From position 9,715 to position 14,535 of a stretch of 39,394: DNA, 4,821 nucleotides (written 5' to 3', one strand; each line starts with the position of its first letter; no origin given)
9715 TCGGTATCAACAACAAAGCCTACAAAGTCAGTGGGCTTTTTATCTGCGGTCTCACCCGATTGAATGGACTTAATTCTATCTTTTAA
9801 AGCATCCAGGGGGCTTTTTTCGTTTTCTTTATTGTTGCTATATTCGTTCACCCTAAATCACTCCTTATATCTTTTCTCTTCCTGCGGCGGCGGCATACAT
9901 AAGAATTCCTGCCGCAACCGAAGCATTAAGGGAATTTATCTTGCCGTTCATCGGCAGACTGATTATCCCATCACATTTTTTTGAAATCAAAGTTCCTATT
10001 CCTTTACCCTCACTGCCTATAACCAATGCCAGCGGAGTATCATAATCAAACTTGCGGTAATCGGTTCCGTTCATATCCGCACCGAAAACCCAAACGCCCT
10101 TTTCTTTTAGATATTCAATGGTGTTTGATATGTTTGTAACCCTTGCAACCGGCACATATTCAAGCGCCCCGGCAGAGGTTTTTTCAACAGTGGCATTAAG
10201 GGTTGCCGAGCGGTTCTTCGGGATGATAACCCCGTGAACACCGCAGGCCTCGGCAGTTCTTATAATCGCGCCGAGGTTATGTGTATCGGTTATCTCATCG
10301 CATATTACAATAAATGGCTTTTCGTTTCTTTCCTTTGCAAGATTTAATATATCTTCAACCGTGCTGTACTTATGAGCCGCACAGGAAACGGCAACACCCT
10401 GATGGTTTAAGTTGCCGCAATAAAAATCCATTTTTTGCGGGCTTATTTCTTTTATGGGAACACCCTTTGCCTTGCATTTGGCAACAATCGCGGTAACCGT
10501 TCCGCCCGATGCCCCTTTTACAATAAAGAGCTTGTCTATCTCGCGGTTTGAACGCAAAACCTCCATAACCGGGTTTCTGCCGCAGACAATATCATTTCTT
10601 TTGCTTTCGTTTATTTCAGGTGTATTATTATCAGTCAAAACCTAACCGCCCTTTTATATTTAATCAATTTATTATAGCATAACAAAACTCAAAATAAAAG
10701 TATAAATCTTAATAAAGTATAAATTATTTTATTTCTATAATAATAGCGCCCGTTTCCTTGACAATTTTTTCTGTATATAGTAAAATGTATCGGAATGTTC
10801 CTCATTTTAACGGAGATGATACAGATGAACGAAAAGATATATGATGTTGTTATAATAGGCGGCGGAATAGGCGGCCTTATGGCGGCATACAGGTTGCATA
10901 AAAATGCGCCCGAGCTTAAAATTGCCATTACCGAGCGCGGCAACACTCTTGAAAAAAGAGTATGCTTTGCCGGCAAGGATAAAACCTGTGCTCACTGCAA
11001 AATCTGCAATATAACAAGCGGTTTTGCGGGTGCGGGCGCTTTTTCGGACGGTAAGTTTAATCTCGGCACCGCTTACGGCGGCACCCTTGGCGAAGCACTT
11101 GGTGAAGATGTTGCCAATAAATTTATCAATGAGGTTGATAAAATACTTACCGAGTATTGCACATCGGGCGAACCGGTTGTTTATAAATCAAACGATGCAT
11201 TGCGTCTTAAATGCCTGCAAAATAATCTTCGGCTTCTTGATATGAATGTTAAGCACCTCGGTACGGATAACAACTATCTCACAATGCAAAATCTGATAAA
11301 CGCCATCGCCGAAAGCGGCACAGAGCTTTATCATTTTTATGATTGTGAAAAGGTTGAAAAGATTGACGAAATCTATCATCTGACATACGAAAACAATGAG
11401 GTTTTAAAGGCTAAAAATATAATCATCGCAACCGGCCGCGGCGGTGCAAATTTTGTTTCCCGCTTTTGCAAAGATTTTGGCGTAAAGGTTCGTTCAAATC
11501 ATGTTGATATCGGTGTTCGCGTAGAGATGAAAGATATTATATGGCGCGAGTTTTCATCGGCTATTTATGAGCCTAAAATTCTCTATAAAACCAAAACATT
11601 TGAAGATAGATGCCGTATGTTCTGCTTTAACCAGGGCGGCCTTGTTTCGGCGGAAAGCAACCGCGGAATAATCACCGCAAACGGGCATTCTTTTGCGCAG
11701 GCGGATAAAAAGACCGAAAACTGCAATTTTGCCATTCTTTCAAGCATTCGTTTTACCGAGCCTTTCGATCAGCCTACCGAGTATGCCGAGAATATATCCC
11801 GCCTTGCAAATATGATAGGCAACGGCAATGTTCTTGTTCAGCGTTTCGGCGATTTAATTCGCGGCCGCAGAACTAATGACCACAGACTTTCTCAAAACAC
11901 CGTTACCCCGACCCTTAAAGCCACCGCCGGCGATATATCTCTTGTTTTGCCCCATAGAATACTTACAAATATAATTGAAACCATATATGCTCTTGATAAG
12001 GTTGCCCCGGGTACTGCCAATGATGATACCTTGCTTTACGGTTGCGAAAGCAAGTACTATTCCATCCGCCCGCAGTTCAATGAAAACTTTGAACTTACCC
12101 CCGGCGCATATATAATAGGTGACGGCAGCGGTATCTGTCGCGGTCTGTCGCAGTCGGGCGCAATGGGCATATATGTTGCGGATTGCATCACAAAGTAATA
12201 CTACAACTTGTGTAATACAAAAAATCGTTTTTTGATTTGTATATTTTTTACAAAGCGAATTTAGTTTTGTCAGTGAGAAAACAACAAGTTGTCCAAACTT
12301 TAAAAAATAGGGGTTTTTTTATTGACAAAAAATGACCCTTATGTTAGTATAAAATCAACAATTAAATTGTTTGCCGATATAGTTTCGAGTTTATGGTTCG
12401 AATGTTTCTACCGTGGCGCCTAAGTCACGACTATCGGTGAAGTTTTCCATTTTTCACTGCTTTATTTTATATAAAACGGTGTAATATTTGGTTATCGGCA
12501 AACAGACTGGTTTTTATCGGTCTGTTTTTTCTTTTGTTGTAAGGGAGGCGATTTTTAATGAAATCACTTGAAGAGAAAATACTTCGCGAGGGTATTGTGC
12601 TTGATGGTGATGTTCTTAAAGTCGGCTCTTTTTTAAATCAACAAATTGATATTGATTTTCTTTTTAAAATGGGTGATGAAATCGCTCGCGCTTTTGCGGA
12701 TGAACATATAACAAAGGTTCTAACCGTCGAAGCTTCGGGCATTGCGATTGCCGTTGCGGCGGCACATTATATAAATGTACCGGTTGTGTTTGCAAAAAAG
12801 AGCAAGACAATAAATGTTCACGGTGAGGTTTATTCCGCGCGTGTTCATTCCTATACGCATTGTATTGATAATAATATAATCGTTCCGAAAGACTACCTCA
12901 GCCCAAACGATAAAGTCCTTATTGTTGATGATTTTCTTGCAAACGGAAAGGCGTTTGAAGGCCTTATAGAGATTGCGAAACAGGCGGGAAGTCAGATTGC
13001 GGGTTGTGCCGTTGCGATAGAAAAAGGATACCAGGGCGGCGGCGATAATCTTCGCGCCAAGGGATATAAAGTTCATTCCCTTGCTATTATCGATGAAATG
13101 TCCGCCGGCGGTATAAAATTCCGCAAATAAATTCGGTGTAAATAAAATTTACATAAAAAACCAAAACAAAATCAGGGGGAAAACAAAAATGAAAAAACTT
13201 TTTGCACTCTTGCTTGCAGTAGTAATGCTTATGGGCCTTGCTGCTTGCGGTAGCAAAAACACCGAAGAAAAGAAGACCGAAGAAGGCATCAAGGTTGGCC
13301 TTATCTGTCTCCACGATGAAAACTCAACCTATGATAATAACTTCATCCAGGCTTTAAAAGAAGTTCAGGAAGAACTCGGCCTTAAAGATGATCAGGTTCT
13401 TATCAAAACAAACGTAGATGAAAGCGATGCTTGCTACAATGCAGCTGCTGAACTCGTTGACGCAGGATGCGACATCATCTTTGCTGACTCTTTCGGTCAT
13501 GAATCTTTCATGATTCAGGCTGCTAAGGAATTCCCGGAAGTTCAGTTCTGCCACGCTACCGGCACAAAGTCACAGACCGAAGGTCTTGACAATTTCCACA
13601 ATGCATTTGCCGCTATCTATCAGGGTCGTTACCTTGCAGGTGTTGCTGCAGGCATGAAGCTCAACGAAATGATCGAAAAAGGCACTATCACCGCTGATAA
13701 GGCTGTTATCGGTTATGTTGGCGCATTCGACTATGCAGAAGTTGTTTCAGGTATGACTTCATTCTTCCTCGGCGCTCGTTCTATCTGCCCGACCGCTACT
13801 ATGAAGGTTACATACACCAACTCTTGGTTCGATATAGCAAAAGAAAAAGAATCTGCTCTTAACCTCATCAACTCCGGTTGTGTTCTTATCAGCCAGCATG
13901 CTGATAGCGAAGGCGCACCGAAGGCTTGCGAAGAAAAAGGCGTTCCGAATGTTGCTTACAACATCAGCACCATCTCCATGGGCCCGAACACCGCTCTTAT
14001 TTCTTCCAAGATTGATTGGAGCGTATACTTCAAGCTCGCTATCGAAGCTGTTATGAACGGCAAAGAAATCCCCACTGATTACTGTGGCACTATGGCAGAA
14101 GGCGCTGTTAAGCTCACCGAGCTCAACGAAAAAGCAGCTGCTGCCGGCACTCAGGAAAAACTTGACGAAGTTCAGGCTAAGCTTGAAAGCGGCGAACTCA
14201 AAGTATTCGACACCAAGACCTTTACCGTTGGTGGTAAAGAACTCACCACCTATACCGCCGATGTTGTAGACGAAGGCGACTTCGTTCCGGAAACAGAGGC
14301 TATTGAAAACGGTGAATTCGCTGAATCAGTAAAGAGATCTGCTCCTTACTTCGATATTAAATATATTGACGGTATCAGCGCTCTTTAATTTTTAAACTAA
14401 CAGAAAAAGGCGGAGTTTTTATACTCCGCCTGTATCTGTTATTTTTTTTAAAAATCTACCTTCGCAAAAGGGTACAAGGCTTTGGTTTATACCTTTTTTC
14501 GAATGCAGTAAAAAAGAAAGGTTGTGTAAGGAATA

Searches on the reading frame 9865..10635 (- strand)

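Call 48: search_protein_families(library=pfam, proteins=[window:9865-10635:-], max_evalue=0.00001)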
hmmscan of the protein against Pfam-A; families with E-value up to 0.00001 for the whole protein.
window:9865-10635:- (256 aa): 2 families
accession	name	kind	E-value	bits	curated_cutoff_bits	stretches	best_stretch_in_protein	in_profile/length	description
PF00588.24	SpoU_methylase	-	4e-45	153.8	29.7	1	108-247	2-142/142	SpoU rRNA Methylase family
PF08032.17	SpoU_sub_bind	-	5.8e-20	71.8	22.8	1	16-90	1-75/76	RNA 2'-O ribose methyltransferase substrate binding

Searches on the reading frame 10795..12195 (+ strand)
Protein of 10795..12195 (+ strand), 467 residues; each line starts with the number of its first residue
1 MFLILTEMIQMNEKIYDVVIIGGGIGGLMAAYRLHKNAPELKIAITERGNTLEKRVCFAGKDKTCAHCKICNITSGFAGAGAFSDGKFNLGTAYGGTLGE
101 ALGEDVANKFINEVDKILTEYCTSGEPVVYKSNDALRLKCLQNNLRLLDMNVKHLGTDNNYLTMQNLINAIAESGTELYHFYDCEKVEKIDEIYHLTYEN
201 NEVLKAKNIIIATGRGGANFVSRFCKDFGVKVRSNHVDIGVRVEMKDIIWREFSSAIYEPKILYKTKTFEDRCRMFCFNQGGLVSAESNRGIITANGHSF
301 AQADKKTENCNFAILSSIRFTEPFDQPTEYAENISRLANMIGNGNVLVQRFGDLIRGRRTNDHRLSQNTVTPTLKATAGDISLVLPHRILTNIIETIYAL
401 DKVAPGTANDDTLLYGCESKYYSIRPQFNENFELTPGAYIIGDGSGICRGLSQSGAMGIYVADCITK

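Call 48: search_protein_families(library=pfam, proteins=[window:10795-12195:+], max_evalue=0.00001)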
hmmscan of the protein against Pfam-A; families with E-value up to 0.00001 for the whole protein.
window:10795-12195:+ (467 aa): 5 families
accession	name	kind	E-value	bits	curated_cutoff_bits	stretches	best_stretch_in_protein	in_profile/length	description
PF21688.3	FAD-depend_C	-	4.5e-12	47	27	1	270-420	43-196/197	FAD-dependent protein, C-terminal domain-like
PF03486.20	HI0933_like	-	7.7e-09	35.8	50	0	17-63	2-46/244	HI0933-like protein Rossmann domain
PF07992.20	Pyr_redox_2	-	1.8e-07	31.3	26.1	1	16-215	1-109/291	Pyridine nucleotide-disulphide oxidoreductase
PF01946.23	Thi4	-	3.2e-06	27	26.2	1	15-48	17-49/235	Thi4 family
PF01266.30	DAO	-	3.5e-06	27.2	27.9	0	17-50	1-32/353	FAD dependent oxidoreductase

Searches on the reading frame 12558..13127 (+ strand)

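Call 48: search_protein_families(library=pfam, proteins=[window:12558-13127:+], max_evalue=0.00001)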
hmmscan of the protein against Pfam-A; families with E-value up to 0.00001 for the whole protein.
window:12558-13127:+ (190 aa): 1 family
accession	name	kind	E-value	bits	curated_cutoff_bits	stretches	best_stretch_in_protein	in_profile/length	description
PF00156.33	Pribosyltran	-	3.8e-11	43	26.3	1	44-158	24-128/158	Phosphoribosyl transferase domain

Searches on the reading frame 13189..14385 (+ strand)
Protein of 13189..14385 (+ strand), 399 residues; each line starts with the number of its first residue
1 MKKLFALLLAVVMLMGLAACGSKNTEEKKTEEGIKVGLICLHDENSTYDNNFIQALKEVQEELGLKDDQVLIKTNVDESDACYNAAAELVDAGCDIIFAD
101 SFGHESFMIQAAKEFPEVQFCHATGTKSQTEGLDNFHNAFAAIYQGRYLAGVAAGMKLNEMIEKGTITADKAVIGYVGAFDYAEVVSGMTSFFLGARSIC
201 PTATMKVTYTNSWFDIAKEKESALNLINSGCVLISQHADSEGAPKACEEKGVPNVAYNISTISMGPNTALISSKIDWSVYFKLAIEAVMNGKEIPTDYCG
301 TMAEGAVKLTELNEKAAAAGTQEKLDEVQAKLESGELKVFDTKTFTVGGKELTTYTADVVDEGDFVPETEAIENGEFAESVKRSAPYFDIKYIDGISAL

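Call 48: search_protein_families(library=pfam, proteins=[window:13189-14385:+], max_evalue=0.00001)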
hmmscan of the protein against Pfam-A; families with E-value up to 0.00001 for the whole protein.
window:13189-14385:+ (399 aa): 1 family
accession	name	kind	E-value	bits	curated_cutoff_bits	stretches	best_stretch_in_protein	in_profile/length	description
PF02608.20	Bmp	-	2.9e-26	92.6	24.1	1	51-332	20-291/301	ABC transporter substrate-binding protein PnrA-like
